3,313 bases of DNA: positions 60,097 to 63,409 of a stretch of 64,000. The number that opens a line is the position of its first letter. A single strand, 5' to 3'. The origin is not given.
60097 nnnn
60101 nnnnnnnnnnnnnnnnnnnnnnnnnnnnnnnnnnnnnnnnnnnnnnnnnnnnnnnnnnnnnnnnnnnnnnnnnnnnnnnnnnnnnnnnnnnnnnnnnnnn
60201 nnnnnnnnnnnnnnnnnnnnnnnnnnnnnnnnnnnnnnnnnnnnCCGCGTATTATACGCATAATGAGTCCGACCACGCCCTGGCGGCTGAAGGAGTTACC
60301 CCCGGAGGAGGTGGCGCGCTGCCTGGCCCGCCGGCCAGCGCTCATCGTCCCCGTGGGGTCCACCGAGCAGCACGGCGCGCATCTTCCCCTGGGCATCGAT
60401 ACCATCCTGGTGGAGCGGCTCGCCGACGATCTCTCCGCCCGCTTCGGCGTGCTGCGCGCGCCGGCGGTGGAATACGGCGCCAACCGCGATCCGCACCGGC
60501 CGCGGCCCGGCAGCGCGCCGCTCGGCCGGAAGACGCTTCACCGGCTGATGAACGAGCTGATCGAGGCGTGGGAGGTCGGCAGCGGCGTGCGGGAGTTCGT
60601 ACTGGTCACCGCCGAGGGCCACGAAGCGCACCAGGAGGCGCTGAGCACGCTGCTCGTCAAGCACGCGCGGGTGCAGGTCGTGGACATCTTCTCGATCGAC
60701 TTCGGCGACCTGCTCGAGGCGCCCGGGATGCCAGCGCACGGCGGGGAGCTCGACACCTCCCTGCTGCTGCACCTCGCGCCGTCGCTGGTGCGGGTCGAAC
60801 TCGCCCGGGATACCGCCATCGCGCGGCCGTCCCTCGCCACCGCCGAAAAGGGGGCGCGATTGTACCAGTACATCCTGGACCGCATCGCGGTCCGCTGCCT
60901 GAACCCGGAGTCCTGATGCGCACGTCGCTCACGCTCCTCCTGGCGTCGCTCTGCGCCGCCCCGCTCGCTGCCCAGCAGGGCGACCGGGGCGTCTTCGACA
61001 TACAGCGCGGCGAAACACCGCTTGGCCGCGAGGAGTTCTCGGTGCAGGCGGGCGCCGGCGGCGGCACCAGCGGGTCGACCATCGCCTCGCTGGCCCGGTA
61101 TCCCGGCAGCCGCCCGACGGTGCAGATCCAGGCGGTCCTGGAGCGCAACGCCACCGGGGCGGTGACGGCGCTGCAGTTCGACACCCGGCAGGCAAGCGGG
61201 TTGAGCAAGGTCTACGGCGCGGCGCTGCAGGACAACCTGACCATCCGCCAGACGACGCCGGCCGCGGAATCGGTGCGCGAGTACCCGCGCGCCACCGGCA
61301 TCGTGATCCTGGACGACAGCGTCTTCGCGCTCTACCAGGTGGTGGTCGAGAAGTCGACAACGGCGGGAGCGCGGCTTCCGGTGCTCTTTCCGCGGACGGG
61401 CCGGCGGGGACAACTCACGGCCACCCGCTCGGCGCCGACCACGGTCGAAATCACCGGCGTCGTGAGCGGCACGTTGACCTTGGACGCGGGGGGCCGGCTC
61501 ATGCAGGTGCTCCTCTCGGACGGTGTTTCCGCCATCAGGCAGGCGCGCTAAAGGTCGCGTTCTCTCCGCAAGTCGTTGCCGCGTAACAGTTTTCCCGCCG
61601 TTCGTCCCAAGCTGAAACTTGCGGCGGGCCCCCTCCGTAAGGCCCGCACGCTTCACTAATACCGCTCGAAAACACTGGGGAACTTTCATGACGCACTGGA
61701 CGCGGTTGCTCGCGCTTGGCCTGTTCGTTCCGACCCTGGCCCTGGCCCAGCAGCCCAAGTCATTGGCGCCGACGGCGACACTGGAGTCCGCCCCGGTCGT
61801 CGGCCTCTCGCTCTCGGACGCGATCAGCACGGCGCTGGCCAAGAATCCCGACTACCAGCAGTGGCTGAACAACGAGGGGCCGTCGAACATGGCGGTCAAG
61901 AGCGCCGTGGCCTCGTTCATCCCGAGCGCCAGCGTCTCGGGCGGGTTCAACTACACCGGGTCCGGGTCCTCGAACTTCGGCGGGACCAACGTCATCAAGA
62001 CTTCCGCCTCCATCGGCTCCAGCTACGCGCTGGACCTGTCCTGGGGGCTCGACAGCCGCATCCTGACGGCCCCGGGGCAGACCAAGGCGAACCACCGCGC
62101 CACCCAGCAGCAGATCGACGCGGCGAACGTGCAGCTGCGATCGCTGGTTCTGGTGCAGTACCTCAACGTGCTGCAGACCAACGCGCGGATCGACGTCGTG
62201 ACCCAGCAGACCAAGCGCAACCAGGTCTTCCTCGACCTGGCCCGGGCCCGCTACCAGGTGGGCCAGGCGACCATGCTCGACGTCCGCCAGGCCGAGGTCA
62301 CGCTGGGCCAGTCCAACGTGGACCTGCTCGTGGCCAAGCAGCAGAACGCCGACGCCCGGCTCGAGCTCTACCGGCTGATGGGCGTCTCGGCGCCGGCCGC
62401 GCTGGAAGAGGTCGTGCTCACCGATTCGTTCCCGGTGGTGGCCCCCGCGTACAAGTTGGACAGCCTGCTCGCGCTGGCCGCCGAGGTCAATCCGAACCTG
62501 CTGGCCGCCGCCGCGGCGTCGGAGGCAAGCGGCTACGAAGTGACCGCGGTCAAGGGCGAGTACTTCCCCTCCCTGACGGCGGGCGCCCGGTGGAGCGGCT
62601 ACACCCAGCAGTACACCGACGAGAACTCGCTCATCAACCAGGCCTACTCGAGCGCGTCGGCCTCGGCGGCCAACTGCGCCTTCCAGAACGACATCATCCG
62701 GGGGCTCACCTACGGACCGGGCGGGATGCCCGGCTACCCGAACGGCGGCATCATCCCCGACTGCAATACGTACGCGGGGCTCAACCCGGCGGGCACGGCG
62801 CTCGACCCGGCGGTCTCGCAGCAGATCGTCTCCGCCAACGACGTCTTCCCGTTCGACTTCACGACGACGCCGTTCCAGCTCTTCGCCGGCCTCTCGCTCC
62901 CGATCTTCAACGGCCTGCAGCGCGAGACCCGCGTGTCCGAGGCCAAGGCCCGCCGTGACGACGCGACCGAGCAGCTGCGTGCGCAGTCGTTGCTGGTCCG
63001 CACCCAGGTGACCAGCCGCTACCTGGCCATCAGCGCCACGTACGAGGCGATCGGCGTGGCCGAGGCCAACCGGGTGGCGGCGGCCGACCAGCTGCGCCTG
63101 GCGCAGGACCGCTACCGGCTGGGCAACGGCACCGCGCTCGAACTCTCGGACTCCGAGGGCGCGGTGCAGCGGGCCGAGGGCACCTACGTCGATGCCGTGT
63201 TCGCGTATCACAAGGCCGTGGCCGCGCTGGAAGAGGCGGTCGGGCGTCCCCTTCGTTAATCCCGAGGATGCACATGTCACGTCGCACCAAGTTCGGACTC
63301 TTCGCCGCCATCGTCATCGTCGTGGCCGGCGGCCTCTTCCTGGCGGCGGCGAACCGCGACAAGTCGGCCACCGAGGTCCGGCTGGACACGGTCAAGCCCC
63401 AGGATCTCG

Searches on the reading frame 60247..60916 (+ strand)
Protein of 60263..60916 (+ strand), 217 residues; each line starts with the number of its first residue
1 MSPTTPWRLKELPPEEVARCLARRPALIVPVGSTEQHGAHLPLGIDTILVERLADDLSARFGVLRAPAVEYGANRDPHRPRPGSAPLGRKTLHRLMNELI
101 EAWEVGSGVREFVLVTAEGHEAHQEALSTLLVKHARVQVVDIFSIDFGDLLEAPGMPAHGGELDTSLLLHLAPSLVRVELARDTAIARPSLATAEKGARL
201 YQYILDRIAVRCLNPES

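Call 3: search_protein_families(library=pfam, proteins=[window:60247-60916:+], max_evalue=0.01)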
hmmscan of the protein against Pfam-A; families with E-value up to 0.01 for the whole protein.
window:60247-60916:+ (223 aa): 0 families

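Call 61: search_protein_families(library=pfam, proteins=[window:60263-60916:+], max_evalue=0.001)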
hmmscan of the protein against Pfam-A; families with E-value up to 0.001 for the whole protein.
window:60263-60916:+ (217 aa): 1 family
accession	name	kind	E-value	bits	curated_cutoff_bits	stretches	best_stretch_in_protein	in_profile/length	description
PF02633.19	Creatininase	-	1.7e-37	129.5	31.3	1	12-185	3-187/238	Creatinine amidohydrolase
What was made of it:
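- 60263..60916 (+): Creatininase-family gene, divergent from the kinase. Conserved backbone neighbour. PF02633 at E 1.7e-37 (call 61).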

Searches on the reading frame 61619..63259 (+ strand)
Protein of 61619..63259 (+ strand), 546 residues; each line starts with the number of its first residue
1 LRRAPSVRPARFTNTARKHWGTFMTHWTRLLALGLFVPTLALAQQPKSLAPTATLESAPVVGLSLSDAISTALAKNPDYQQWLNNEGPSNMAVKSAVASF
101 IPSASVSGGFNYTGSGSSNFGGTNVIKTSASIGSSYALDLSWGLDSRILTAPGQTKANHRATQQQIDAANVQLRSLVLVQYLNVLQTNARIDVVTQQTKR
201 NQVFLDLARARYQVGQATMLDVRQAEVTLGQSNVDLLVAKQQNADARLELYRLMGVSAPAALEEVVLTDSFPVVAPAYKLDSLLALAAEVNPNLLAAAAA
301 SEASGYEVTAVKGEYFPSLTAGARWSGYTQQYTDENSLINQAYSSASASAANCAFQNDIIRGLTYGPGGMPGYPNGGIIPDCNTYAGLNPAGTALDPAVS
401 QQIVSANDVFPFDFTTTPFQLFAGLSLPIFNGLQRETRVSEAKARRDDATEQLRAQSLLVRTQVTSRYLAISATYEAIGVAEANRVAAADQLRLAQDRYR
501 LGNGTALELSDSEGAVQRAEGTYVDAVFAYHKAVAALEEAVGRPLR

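Call 3: search_protein_families(library=pfam, proteins=[window:61619-63259:+], max_evalue=0.01)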
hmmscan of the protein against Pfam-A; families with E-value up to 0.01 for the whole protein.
window:61619-63259:+ (546 aa): 1 family
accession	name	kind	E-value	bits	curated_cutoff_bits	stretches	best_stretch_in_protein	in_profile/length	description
PF02321.23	OEP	-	3.9e-50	170.7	22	3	65-255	1-187/187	Outer membrane efflux protein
